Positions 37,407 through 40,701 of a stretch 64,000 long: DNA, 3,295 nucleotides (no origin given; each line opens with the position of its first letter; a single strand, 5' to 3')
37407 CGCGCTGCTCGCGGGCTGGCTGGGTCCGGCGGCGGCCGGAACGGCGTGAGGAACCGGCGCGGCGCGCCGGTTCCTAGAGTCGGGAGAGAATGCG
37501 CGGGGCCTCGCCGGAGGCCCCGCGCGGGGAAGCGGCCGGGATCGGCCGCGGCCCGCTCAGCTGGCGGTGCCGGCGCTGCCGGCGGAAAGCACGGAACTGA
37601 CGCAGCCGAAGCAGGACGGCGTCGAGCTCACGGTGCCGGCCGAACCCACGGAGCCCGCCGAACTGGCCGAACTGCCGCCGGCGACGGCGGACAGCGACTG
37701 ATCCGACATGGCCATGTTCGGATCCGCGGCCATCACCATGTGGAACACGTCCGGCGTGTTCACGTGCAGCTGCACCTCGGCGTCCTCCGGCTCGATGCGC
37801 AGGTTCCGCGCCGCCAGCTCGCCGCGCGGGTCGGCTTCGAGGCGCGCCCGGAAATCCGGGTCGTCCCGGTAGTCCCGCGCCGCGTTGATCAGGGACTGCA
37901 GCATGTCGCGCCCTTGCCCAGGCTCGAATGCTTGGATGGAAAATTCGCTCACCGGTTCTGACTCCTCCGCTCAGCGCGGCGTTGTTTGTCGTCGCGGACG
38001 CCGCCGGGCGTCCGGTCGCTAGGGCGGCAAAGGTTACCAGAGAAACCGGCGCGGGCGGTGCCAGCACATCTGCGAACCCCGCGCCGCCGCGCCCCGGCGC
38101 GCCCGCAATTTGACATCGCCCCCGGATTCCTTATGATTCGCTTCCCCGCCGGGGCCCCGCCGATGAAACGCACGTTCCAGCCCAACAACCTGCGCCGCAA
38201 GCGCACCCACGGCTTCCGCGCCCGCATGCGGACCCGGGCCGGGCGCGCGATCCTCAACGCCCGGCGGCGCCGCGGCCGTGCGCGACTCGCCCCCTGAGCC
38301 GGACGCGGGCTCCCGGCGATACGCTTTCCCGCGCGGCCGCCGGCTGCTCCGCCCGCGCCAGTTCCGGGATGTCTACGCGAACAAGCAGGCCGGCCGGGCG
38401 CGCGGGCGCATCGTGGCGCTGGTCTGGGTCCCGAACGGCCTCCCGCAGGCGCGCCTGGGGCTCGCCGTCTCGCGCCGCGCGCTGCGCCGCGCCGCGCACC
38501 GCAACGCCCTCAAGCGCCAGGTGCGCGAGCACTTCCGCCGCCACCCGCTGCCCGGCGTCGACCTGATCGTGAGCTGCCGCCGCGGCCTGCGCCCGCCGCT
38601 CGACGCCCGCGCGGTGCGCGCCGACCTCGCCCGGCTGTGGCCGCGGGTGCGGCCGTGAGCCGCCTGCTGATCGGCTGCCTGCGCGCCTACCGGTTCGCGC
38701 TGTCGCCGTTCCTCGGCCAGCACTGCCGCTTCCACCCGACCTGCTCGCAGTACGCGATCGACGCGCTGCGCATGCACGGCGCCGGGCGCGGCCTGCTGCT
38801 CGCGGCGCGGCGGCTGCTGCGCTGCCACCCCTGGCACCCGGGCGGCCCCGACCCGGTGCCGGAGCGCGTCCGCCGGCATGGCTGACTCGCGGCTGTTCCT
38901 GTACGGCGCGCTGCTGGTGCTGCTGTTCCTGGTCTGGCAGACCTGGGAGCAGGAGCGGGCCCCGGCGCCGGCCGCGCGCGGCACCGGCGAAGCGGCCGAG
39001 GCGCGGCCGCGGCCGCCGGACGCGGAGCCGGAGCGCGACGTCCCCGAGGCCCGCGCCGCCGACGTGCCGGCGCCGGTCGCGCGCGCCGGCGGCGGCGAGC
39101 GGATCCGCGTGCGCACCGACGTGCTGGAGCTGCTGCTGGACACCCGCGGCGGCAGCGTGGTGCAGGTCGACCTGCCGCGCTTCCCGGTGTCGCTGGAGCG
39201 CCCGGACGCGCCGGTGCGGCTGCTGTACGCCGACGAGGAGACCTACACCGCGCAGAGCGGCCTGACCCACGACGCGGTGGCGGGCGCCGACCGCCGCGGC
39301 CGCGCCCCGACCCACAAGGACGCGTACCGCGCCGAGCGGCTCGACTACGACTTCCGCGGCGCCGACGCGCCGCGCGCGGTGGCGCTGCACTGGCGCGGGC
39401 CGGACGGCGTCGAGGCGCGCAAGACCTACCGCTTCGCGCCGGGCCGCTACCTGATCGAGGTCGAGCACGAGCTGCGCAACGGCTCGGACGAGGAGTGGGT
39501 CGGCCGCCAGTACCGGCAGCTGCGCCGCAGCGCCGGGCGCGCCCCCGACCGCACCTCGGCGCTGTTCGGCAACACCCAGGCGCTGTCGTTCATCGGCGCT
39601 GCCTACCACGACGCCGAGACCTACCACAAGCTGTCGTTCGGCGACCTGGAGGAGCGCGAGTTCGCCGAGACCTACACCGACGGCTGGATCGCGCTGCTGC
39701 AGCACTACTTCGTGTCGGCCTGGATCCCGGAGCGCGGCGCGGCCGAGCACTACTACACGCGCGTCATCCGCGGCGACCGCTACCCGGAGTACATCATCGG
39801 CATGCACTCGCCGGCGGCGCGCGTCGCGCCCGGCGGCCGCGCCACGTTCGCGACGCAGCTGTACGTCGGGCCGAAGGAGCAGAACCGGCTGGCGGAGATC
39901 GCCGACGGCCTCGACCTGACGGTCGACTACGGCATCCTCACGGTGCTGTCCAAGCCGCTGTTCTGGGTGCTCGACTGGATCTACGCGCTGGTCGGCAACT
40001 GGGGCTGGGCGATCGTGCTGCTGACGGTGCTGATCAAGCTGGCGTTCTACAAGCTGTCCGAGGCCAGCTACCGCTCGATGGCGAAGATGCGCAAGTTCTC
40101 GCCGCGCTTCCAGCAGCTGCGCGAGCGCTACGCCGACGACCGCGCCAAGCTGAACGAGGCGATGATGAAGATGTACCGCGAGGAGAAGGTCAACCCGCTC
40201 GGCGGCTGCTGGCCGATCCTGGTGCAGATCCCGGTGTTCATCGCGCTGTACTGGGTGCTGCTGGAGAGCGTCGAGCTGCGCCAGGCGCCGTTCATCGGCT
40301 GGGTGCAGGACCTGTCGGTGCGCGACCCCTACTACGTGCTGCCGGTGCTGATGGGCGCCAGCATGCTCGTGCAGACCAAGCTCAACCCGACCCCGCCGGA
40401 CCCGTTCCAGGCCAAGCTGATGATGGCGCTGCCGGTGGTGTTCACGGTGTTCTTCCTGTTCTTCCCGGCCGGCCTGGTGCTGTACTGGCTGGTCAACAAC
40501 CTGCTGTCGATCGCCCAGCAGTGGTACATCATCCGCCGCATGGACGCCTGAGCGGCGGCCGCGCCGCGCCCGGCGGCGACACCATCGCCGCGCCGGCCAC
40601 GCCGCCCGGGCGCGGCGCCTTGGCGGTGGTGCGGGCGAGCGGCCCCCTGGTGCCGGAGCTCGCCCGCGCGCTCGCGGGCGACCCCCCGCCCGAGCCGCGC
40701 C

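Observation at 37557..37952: Orphan NHLP-leader RiPP precursor with a 50% Ser/Thr/Cys core

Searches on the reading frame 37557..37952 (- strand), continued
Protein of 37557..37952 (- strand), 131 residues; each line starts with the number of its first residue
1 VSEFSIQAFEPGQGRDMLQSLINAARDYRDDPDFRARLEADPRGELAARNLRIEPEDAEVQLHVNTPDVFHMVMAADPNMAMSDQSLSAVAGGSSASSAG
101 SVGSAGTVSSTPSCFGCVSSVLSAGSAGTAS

Call 35: find_encoding_contigs(protein=P0023, flank=10000, max_places=2)
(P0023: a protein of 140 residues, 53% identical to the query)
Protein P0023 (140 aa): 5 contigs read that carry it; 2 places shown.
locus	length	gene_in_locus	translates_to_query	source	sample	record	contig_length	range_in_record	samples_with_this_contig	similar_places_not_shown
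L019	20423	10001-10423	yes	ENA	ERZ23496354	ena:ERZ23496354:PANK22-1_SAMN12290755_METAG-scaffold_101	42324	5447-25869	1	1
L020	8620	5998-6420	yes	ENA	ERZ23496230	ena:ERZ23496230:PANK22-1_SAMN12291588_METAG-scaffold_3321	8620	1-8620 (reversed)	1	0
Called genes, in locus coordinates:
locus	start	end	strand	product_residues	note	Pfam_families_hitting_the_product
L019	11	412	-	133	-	-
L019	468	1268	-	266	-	PF07072:ZapD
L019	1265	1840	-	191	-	PF01121:CoaE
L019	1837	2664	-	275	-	PF06750:A24_N_bact, PF01478:Peptidase_A24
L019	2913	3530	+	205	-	PF11487:RestrictionSfiI, PF14562:Endonuc_BglI (weak)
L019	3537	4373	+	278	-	-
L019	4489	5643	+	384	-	PF07995:GSDH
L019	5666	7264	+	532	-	PF00795:CN_hydrolase, PF02540:NAD_synthase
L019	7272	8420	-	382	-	PF13512:TPR_18, PF13525:YfiO, PF13432:TPR_16 (weak)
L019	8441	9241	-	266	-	PF13020:NOV_C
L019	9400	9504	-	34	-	-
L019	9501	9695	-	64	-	PF09957:VapB_antitoxin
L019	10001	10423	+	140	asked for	-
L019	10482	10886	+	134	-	-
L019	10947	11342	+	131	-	-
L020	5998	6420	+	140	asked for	-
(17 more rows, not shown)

Call 38: search_protein_families(library=ncbifam, alignment_id=A1, max_evalue=0.001)
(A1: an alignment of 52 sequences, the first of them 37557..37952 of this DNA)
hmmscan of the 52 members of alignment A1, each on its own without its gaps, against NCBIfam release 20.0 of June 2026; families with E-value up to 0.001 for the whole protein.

A. member 1, window:37557-37952:- (131 aa): 1 family
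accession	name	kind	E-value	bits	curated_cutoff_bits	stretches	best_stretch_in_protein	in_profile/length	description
TIGR03793.1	leader_NHLP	domain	1.9e-08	34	50.9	1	29-93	14-77/77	NHLP leader peptide family RiPP precursor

B. families by the number of members that match (of 52 scanned): 10 families
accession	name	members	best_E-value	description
TIGR03793.1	leader_NHLP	51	1.3e-23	NHLP leader peptide family RiPP precursor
TIGR01323.1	nitrile_alph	20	1.1e-10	nitrile hydratase subunit alpha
NF033482.1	RiPP_thiocil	9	3.7e-06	thiocillin family RiPP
TIGR03887.1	thiocyan_alph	6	7.8e-07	thiocyanate hydrolase subunit gamma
NF038399.1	NH_RiPP_Os17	4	3.6e-07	Os1348 family NHLP clan protein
TIGR04351.1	TOMM_nitrile_2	4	5.6e-06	TIGR04351 family putative TOMM peptide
TIGR04509.1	mod_pep_NH_fam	3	3.6e-05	NHLP-related RiPP peptide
TIGR03795.1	RNP_Burkhold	1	0.00011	BMA_0021/BMA_0022 family TOMM bacteriocin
NF038167.1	cyan_ocin_like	1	0.00029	CTB family bacteriocin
TIGR03898.1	lanti_MRSA_kill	1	0.00093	mersacidin/lichenicidin family type 2 lantibiotic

Call 42: find_encoding_contigs(protein=P0105, flank=10000, max_places=3)
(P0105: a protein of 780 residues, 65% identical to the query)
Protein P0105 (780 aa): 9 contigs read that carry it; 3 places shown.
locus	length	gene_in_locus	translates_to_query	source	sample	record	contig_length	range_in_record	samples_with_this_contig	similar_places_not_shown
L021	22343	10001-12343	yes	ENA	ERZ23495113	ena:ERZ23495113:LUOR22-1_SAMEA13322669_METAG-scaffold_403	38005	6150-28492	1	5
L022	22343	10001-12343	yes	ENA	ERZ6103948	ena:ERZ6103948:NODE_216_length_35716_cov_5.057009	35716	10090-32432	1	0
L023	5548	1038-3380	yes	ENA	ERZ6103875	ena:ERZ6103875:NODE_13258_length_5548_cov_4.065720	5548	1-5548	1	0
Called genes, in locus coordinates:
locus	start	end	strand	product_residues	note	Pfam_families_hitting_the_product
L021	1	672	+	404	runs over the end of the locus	PF00109:ketoacyl-synt, PF00108:Thiolase_N (weak), PF02801:Ketoacyl-synt_C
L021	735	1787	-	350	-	PF01636:APH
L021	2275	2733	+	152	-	PF05118:Asp_Arg_Hydrox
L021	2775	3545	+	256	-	PF00877:NLPC_P60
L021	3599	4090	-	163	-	-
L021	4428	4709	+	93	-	-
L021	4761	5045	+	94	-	PF02979:NHase_alpha (weak)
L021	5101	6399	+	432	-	PF04055:Radical_SAM, PF13186:SPASM (weak)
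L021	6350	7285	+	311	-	-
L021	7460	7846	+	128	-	-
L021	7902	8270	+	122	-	PF02979:NHase_alpha (weak)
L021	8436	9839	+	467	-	-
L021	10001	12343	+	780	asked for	PF21084:WHD_DUF4423_like, PF02624:YcaO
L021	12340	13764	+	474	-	PF22767:ThcOx (weak), PF00881:Nitroreductase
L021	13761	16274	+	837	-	PF13575:DUF4135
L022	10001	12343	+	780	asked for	PF21084:WHD_DUF4423_like, PF02624:YcaO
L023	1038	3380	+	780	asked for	PF21084:WHD_DUF4423_like, PF02624:YcaO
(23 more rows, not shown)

Call 54: find_related_loci(query=A2, collection=metagenome_contigs, flank=10000)
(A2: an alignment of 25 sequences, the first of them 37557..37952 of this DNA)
Query A2 (131 aa) in metagenome_contigs; peptide patterns used: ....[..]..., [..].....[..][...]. (x = any residue, [..] = any of these).
600 stretches matched a pattern (row limit reached: there are more); 1 encode a relative of the query (tblastn E <= 1e-3); 1 distinct loci.
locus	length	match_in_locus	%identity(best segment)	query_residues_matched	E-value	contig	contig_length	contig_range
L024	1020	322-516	45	31-97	9e-10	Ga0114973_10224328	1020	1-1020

Call 55: search_solved_structures(query=L009:14784-17318:+, max_evalue=0.01)
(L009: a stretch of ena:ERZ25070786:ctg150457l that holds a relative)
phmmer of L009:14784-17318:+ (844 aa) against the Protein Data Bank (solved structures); distinct sequences matched with E-value up to 0.01: 2.
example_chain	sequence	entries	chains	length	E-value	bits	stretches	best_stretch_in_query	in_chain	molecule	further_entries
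6st5_A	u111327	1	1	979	5.2e-24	87.8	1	153-669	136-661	LicM2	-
5dzt_A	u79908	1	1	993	1.3e-05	26.9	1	205-383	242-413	CylM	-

Call 56: search_solved_structures(query=A1, max_evalue=1)
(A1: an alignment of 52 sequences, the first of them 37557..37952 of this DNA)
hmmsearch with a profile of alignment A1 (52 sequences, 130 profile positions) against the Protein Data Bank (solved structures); distinct sequences matched with E-value up to 1: 40.
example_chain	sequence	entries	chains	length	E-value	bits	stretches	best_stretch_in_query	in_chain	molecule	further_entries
8tb1_A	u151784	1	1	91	1.8e-18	69.9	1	14-94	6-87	NHLP leader peptide family natural product, tumor homing peptide 1 (TH1) substrate chimera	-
1v29_A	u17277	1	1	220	4.9e-18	68.5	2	30-90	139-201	nitrile hydratase a chain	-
7qop_A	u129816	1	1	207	8.5e-17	64.5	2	30-88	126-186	Nitrile hydratase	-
2dpp_A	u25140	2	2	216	1e-16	64.3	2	30-88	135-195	Nitrile hydratase alpha subunit | Nitrile hydratase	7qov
3hht_A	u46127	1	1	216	1e-16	64.3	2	30-88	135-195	Nitrile hydratase alpha subunit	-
7qou_A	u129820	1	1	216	1e-16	64.3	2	30-88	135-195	Nitrile hydratase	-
7qom_A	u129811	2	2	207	1.1e-16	64.1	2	30-88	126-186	Nitrile hydratase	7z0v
7qoy_A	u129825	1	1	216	1.3e-16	63.9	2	30-88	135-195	Nitrile hydratase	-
1ahj_A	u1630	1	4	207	2.1e-13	53.5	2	33-89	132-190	NITRILE HYDRATASE (SUBUNIT ALPHA)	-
2ahj_A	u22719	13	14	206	2.1e-13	53.5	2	33-89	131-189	NITRILE HYDRATASE | Nitrile hydratase subunit alpha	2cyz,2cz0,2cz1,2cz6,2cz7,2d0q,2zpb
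2qdy_A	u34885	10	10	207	2.1e-13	53.5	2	33-89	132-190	Nitrile hydratase subunit alpha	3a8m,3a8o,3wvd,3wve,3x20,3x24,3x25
3a8g_A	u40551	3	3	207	2.2e-13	53.5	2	33-89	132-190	Nitrile hydratase subunit alpha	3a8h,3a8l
2zcf_A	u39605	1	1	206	2.7e-13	53.2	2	33-89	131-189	Nitrile hydratase subunit alpha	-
4ob1_A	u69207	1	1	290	2.8e-13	53.1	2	30-78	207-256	Cobalt-containing nitrile hydratase subunit alpha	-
3qxe_A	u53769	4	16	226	1.1e-12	51.2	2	34-89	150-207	Co-type Nitrile Hydratase alpha subunit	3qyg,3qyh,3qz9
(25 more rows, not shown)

Call 59: find_encoding_contigs(protein=P0033, flank=10000, max_places=1)
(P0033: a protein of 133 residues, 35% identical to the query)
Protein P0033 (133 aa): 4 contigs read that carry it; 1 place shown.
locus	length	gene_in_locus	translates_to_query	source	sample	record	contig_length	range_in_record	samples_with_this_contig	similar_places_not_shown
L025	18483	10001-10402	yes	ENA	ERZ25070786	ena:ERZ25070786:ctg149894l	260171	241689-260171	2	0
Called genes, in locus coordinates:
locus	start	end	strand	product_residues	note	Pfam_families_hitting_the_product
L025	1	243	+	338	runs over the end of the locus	PF02826:2-Hacid_dh_C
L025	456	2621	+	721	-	PF01609:DDE_Tnp_1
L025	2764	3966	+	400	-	PF02687:FtsX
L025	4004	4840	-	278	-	PF01557:FAA_hydrolase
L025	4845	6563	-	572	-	PF22039:HUTI_composite_bact (weak), PF07969:Amidohydro_3, PF01979:Amidohydro_1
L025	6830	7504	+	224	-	-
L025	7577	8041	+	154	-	PF01636:APH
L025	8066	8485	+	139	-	-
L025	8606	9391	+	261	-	-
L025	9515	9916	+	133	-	-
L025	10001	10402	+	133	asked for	-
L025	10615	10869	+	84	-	-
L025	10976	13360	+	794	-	PF21084:WHD_DUF4423_like, PF02624:YcaO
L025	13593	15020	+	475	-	PF22767:ThcOx (faint), PF00881:Nitroreductase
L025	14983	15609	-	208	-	-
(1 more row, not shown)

Call 60: find_encoding_contigs(protein=P0046, flank=10000, max_places=1)
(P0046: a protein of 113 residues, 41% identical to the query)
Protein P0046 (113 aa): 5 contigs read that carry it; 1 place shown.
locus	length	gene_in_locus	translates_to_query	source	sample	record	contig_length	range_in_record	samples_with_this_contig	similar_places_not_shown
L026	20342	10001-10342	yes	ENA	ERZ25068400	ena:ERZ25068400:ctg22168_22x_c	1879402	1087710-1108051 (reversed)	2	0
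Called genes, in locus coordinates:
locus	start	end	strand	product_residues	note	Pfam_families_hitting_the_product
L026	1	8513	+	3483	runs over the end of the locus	PF08522:BT_3987-like_N (faint), PF00018:SH3_1 (faint), PF03160:Calx-beta, PF21027:Sde0182_C (faint), PF03160:Calx-beta, PF22352:K319L-like_PKD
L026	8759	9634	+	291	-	-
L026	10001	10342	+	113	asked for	-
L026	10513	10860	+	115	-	-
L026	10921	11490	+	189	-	PF05198:IF3_N, PF00707:IF3_C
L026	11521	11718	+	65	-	PF01632:Ribosomal_L35p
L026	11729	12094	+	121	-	PF00453:Ribosomal_L20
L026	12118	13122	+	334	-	PF02912:Phe_tRNA-synt_N, PF01409:tRNA-synt_2d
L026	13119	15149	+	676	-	PF03483:B3_4, PF03484:B5, PF17759:tRNA_synthFbeta, PF03147:FDX-ACB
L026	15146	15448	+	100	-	PF18291:HU-HIG (weak), PF00216:Bac_DNA_binding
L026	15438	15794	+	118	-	PF00376:MerR, PF13411:MerR_1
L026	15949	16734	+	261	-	PF10502:Peptidase_S26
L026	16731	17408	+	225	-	PF14622:Ribonucleas_3_3, PF00636:Ribonuclease_3, PF00035:dsrm (weak)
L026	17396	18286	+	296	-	PF01926:MMR_HSR1, PF02421:FeoB_N, PF03193:RsgA_GTPase (faint), PF07650:KH_2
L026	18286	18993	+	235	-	PF11967:RecO_N, PF02565:RecO_C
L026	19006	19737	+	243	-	PF03740:PdxJ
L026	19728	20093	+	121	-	PF01648:ACPS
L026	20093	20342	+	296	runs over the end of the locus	PF00291:PALP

Call 61: find_encoding_contigs(protein=P0051, flank=10000, max_places=1)
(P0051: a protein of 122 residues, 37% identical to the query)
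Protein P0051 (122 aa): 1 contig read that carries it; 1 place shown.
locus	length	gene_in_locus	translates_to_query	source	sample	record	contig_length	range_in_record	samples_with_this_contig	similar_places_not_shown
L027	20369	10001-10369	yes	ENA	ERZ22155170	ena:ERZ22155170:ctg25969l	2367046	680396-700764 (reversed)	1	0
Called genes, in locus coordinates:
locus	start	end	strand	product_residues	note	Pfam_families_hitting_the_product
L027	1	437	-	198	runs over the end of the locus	PF21176:RecR_HhH, PF02132:RecR_ZnF (weak), PF01751:Toprim, PF13662:Toprim_4, PF21175:RecR_C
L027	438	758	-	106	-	PF02575:YbaB_DNA_bd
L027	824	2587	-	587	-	-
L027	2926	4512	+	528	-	PF22767:ThcOx, PF00881:Nitroreductase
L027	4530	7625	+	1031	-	PF13575:DUF4135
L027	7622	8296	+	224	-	PF00881:Nitroreductase, PF14512:TM1586_NiRdase (faint)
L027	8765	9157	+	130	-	-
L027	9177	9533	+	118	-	-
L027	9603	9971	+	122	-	-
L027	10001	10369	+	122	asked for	-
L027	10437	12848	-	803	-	PF02624:YcaO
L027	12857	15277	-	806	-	PF02624:YcaO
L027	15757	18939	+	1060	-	PF18327:PRODH, PF14850:Pro_dh-DNA_bdg, PF01619:Pro_dh, PF00171:Aldedh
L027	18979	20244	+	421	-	PF00266:Aminotran_5, PF00155:Aminotran_1_2 (weak), PF01212:Beta_elim_lyase (faint), PF00266:Aminotran_5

Call 62: predict_structure(alignment_id=A1)
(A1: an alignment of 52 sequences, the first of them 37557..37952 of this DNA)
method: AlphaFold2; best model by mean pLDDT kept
length: 131 residues; sequences in the alignment: 52
mean_pLDDT: 52.5   pTM: 0.36
mean pLDDT of the five models: 52.5, 51.8, 50.8, 45.4, 43.4
residues with pLDDT >= 90: 0; 70-90: 29; 50-70: 34; < 50: 68
segments of 3 or more residues with pLDDT < 50: 1-5, 9-11, 74-78, 80-131
pLDDT, mean of each block of 10 residues (from residue 1): 44 60 74 77 74 62 58 48 41 35 38 38 36 39
secondary structure, 60 per line:
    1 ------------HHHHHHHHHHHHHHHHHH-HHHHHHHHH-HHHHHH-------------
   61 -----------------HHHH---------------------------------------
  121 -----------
elements in order: H13-30 H32-40 H42-47 H78-81

Call 66: find_encoding_contigs(protein=window:37557-37952:-, flank=2000, max_places=6)
Protein window:37557-37952:- (131 aa): 1 contig read that carries it; 1 place shown.
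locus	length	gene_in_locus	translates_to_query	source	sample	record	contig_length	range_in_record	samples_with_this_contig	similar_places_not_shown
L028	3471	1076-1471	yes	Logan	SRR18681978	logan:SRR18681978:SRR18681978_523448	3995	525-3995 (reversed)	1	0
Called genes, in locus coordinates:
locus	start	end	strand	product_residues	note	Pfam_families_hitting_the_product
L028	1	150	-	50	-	?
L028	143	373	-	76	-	PF01809:YidD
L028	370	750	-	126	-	PF00825:Ribonuclease_P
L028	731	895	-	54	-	PF00468:Ribosomal_L34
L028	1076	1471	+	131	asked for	-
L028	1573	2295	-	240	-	PF00117:GATase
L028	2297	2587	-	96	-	-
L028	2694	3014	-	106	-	PF05016:ParE_toxin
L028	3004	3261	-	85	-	PF03693:ParD_antitoxin (weak)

Call 69: list_cluster_members(proteins=[window:37557-37952:-, P0038, P0046, P0001])
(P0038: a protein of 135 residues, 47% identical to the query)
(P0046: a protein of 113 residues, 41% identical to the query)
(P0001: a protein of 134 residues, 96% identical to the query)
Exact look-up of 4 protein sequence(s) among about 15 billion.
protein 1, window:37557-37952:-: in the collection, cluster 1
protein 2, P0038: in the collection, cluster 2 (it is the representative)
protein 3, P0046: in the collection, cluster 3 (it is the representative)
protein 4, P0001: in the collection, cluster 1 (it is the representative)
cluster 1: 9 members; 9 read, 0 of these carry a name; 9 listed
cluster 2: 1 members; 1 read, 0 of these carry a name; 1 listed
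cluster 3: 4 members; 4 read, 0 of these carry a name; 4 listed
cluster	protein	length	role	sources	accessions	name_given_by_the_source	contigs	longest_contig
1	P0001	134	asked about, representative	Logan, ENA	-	-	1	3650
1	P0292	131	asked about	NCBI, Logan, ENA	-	-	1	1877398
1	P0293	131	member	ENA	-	-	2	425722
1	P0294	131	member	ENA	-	-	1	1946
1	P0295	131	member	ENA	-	-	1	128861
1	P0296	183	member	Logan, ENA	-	-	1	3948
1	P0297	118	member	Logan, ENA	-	-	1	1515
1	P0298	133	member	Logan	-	-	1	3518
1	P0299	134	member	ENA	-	-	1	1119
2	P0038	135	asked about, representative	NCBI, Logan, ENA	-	-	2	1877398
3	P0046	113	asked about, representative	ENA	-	-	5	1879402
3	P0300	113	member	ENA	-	-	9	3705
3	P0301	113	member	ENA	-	-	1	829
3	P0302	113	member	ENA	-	-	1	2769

Call 70: list_cluster_members(proteins=[L012:62-463:+, L012:532-912:+, L012:1383-1778:+, L011:860-1261:+, L011:1338-1718:+, L011:2199-2594:+, P0044, P0042, P0047, L026:10513-10860:+])
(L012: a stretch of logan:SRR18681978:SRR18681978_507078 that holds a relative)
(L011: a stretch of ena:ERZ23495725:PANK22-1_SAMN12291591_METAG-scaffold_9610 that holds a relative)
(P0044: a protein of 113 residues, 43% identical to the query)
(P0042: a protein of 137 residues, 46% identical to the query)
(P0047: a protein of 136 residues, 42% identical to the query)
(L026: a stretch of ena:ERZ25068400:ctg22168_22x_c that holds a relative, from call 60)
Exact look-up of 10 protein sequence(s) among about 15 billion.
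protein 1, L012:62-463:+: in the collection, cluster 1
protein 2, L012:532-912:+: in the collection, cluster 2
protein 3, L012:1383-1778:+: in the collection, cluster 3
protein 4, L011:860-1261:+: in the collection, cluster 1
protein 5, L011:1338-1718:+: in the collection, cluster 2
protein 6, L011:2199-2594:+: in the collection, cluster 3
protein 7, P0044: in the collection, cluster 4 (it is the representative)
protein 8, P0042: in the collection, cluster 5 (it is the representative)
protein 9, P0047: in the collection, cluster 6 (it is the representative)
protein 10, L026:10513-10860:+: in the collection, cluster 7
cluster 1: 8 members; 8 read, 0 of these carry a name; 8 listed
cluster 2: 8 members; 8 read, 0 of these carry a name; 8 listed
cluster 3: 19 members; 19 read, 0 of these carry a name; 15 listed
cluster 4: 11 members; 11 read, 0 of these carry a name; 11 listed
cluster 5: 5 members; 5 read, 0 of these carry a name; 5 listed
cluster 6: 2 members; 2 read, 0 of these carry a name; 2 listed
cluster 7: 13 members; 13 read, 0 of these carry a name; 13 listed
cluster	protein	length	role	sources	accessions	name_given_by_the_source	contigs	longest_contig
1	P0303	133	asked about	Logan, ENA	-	-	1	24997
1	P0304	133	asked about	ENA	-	-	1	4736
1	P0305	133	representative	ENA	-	-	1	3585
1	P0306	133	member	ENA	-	-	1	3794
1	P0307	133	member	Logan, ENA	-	-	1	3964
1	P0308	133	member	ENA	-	-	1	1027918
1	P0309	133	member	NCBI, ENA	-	-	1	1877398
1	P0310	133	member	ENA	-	-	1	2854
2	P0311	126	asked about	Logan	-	-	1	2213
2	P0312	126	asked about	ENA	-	-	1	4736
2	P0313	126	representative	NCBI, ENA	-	-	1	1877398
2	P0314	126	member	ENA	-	-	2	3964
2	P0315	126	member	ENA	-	-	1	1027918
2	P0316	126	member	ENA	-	-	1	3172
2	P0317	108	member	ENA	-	-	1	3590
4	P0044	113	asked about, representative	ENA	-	-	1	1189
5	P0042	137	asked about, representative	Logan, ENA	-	-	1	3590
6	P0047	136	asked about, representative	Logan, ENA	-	-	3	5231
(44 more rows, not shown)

Call 84: list_cluster_members(proteins=[P0138, P0181, P0174, P0172])
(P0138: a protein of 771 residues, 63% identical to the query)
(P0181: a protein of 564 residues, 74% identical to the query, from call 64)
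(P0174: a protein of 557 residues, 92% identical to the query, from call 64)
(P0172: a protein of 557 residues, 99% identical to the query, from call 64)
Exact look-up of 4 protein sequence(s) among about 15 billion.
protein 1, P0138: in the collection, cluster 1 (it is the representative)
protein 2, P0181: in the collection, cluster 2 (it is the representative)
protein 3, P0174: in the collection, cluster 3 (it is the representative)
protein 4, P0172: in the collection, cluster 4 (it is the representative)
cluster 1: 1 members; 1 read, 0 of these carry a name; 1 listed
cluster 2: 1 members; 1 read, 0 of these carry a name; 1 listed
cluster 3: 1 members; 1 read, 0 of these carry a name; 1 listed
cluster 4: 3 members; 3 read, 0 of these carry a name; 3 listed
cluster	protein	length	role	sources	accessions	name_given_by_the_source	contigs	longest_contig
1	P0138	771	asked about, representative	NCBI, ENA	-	-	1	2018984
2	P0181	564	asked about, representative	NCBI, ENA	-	-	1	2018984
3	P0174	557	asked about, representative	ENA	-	-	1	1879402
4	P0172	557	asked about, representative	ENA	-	-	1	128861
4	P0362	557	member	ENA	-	-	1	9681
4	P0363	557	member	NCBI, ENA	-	-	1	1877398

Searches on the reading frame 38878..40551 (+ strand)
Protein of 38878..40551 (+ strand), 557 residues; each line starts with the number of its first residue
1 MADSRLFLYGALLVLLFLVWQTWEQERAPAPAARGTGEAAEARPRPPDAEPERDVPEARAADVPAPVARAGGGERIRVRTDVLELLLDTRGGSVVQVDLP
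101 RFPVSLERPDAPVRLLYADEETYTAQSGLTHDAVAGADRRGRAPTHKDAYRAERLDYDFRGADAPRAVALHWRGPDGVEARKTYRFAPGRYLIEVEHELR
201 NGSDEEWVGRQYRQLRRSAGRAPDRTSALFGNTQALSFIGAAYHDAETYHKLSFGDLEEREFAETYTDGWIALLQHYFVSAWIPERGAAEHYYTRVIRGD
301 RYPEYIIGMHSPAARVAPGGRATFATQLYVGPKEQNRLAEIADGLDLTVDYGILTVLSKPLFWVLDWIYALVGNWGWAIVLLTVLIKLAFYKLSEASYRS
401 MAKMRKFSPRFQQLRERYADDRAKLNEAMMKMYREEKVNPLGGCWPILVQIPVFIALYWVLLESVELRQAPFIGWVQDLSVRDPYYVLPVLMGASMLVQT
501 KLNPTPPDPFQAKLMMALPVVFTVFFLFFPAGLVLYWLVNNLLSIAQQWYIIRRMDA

Call 64: find_homologous_proteins(query=window:38878-40551:+, max_evalue=1e-30)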
Query window:38878-40551:+ (557 aa): 8000 proteins with E <= 1e-30 among 8000 candidates; the best 120 are listed.
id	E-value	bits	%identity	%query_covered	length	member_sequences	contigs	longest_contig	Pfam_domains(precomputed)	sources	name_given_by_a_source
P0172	0.0e+0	1270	99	100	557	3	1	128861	PF02096.27,PF14849.13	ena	-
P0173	0.0e+0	1207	95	100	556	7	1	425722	PF02096.27,PF14849.13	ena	-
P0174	0.0e+0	1167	92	100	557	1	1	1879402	PF02096.27,PF14849.13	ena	-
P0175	0.0e+0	1165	92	100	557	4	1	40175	PF02096.27,PF14849.13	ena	-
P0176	0.0e+0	1158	90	100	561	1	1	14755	PF02096.27,PF14849.13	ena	-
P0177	0.0e+0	1152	89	100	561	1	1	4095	PF02096.27,PF14849.13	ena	-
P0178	0.0e+0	1146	87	100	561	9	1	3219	PF02096.27,PF14849.13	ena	-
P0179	1.0e-278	944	73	100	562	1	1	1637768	PF02096.27,PF14849.13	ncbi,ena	-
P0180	2.7e-278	943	73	100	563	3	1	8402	PF02096.27,PF14849.13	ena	-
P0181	3.4e-278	942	74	100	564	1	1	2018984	PF02096.27,PF14849.13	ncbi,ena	-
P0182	2.1e-277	940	72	100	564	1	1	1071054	PF02096.27,PF14849.13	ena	-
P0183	5.8e-277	938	73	100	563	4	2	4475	PF02096.27,PF14849.13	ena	-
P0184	6.1e-276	935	72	100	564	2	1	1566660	PF02096.27,PF14849.13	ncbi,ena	-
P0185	2.4e-275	933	71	100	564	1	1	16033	PF02096.27,PF14849.13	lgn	-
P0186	2.7e-274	929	72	100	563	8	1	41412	PF02096.27,PF14849.13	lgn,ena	-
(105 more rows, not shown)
